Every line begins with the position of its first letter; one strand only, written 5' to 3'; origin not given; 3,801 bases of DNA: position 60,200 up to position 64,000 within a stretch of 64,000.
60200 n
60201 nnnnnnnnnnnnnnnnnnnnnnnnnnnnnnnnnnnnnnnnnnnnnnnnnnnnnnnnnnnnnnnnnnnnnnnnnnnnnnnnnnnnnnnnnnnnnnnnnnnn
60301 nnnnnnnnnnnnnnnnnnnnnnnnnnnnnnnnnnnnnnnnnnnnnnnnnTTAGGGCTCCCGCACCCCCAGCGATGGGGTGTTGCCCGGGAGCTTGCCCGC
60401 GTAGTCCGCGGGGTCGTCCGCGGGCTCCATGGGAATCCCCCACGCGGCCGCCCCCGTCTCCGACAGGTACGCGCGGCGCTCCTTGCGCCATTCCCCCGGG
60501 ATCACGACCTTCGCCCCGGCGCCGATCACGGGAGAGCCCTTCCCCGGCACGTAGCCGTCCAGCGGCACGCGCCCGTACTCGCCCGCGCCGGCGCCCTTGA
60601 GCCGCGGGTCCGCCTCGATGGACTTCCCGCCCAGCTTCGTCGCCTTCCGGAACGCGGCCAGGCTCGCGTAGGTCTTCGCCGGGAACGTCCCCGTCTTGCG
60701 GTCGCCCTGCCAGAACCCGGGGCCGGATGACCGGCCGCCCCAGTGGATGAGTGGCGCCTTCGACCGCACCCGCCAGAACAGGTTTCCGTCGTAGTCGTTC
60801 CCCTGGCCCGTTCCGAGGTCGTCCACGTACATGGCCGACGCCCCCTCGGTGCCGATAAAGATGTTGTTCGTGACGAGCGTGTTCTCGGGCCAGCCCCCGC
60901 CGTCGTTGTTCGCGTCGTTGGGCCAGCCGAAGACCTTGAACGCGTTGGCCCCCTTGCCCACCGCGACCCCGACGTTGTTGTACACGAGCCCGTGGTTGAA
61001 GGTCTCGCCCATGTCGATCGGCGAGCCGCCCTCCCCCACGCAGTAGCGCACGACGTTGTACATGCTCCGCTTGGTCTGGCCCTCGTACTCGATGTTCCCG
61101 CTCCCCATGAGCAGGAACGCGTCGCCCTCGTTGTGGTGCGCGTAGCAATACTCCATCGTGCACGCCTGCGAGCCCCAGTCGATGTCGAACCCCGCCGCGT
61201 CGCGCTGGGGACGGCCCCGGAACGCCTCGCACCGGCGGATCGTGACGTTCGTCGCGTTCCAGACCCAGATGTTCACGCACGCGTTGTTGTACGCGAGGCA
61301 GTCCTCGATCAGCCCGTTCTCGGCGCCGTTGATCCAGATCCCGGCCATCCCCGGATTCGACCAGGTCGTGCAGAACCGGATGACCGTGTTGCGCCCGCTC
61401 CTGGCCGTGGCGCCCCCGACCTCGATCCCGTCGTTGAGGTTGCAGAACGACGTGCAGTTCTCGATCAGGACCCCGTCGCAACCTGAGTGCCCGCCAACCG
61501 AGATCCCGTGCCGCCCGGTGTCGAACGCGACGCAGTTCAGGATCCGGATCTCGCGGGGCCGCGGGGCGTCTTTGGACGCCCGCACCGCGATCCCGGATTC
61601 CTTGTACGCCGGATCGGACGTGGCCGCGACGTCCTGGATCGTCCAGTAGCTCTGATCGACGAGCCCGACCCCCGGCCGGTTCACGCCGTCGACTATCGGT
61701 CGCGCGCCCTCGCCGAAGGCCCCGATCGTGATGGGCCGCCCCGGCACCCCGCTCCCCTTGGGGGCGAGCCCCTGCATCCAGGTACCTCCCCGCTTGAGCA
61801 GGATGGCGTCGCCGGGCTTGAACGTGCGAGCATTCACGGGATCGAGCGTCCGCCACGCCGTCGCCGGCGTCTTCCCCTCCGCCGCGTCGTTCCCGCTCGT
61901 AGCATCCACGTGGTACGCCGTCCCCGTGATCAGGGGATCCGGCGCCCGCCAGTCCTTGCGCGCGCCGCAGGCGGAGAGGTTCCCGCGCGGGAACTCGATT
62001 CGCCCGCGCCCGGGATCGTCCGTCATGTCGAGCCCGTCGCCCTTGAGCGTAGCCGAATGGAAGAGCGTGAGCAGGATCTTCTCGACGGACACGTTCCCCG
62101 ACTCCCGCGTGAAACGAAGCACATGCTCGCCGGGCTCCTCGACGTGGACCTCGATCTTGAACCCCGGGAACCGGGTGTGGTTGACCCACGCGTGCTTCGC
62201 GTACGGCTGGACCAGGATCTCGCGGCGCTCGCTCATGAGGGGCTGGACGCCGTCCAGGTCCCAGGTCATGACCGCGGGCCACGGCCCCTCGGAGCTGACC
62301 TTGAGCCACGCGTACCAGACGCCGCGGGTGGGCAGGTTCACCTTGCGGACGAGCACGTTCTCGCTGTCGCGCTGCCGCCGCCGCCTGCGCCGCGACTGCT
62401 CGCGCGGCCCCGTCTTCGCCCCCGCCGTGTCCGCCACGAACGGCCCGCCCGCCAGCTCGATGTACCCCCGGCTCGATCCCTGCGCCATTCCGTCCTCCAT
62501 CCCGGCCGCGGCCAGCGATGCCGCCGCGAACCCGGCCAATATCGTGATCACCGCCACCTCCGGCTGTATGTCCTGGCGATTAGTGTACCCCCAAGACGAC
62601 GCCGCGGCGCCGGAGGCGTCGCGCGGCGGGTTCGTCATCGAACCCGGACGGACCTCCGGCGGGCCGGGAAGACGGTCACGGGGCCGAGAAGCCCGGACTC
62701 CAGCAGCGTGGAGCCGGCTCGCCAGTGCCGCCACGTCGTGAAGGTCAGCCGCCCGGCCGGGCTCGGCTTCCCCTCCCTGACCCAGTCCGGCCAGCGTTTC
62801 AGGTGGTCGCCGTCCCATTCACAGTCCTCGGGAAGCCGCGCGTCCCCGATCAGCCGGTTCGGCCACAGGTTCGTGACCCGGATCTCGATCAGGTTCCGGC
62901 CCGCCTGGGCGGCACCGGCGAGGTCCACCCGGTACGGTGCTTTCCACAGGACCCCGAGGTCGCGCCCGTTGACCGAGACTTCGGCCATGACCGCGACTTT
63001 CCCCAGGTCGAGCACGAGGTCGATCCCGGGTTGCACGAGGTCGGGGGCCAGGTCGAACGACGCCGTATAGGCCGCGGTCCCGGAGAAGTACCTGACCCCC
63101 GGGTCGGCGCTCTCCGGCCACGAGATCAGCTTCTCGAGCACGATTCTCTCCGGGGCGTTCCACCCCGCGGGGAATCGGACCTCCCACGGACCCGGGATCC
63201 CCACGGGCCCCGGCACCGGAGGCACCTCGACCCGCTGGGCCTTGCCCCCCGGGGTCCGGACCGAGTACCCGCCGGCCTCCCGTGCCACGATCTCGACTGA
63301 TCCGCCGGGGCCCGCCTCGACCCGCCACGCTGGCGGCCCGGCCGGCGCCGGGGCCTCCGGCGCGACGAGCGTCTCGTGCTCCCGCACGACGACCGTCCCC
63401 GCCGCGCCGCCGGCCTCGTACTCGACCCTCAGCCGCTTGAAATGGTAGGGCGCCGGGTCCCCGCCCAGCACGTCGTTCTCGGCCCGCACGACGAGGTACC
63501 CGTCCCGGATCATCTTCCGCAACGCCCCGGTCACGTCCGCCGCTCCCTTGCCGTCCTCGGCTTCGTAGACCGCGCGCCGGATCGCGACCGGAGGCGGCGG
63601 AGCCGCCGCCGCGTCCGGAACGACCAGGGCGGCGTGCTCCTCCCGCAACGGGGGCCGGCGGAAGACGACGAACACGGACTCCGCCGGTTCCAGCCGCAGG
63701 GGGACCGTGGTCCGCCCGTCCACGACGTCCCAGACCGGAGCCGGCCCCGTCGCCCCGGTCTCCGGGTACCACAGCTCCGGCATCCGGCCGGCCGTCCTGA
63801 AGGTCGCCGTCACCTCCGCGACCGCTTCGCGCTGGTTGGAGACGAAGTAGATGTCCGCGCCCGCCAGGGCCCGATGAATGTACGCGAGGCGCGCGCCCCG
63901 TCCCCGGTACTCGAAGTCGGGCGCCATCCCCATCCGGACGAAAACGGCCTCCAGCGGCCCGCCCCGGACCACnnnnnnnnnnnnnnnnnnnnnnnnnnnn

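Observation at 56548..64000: Minus-strand operon encoding a 1240-aa Cys/Thr/Gly-rich secreted protein downstream of a parallel beta-helix protein and a GH-like protein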

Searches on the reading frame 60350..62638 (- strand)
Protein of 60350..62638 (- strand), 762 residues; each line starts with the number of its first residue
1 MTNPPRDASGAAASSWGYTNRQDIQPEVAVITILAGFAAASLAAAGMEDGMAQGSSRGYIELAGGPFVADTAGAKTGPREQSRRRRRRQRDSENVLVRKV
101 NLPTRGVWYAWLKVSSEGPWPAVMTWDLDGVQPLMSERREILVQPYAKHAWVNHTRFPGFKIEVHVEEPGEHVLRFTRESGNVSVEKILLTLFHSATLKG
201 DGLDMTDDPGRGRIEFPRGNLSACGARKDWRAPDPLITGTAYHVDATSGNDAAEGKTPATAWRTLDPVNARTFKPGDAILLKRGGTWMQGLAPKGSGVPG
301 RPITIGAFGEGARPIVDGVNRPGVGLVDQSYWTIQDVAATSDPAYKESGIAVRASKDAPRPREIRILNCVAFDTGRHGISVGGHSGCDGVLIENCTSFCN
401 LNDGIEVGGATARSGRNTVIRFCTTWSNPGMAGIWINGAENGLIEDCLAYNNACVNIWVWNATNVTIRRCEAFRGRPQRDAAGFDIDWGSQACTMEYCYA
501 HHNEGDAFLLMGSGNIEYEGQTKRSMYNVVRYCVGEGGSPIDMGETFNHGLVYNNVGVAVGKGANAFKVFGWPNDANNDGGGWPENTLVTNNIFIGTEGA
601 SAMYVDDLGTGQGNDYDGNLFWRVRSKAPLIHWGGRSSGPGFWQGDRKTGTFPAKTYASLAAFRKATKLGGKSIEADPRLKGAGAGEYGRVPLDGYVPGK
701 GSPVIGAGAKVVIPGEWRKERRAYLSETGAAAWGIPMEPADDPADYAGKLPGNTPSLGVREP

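Call 6: search_protein_families(library=pfam, proteins=[window:60350-62638:-], max_evalue=0.1)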
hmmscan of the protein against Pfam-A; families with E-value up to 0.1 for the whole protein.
window:60350-62638:- (762 aa): 2 families
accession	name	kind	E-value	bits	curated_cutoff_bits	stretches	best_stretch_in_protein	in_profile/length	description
PF13229.12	Beta_helix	-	1e-25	90.6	25.9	2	364-518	11-153/158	Right handed beta helix region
PF05048.19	NosD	-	0.0028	17.5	23.6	1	347-463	60-159/212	Periplasmic copper-binding protein (NosD)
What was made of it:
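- On Right-handed beta-helix / PL9-like (neighbour gene 60350-62638): PF13229, E = 1e-25 (call 6).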

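Call 9: search_protein_families(library=ncbifam, proteins=[window:60350-62638:-], max_evalue=0.1)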
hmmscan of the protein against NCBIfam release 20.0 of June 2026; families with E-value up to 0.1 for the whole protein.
window:60350-62638:- (762 aa): 3 families
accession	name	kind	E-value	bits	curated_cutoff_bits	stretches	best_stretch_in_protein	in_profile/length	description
NF047897.1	LctobiosidLnbX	equivalog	3.7e-09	35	2500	1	229-315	33-125/1498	lacto-N-biosidase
TIGR03804.1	para_beta_helix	repeat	0.0042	16.7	19.45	1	433-472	1-39/44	parallel beta-helix repeat protein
TIGR03805.1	beta_helix_1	subfamily_domain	0.016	14.3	141.5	1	400-472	75-148/314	parallel beta-helix domain-containing protein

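Call 31: search_solved_structures(query=window:60350-62638:-, max_evalue=0.01)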
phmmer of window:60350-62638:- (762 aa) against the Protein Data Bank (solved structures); distinct sequences matched with E-value up to 0.01: 3.
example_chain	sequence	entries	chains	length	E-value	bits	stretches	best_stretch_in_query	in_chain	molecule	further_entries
7v6m_A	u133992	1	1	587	1.9e-13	52.8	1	238-316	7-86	Fibronectin type III domain-containing protein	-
6kqs_A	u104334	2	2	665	6.4e-10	41.1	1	239-331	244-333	lacto-N-biosidase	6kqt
7v6i_A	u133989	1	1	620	2.3e-06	29.3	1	238-316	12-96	Lacto-N-biosidase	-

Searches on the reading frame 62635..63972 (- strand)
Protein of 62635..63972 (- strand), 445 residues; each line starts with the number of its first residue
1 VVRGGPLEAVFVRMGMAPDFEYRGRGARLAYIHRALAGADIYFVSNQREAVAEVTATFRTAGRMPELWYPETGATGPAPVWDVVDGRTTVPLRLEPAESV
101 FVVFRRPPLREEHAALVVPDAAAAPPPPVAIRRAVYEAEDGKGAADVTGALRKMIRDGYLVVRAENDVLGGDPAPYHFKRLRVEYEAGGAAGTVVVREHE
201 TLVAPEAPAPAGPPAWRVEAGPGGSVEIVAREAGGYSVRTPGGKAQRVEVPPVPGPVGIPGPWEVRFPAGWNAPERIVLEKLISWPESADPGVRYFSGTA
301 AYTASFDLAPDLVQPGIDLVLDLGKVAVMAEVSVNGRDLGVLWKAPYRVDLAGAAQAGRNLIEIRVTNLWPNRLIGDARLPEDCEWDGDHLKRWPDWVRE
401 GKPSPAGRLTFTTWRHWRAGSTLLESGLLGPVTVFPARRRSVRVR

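Call 6: search_protein_families(library=pfam, proteins=[window:62635-63972:-], max_evalue=0.1)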
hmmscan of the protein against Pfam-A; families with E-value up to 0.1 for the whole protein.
window:62635-63972:- (445 aa): 4 families
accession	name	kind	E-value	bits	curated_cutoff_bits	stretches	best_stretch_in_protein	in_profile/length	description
PF17132.9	Glyco_hydro_106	-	7.1e-16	58.3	29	1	3-75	663-736/743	alpha-L-rhamnosidase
PF11875.14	DnaJ-like_C11_C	-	0.00054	20.2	27.1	1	137-205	60-132/132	DnaJ-like protein C11, C-terminal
PF22666.2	Glyco_hydro_2_N2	-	0.00088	19.8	27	1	300-372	50-123/167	Glycosyl hydrolase 2 galactose-binding domain-like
PF02837.24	Glyco_hydro_2_N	-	0.032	14.6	28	1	287-378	54-145/169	Glycosyl hydrolases family 2, sugar binding domain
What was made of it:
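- On GH106 alpha-L-rhamnosidase (neighbour gene 62635->64000): PF17132 matches the C-terminal end of the model (call 6).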

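Call 9: search_protein_families(library=ncbifam, proteins=[window:62635-63972:-], max_evalue=0.1)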
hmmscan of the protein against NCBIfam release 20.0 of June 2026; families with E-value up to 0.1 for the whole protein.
window:62635-63972:- (445 aa): 2 families
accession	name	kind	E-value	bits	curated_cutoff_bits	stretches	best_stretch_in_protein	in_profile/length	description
NF045579.1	rhamnoside_JR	domain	1.8e-47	160.6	50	1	260-379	2-121/123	glycosylhydrolase-like jelly roll fold domain-containing protein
NF049897.1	AlphaRhamBT4145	equivalog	1.2e-18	66.5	1300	1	274-374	754-851/897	alpha-L-rhamnosidase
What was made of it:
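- On GH106 alpha-L-rhamnosidase (neighbour gene 62635->64000): NF045579 jelly-roll domain, E = 1.8e-47 (call 9).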
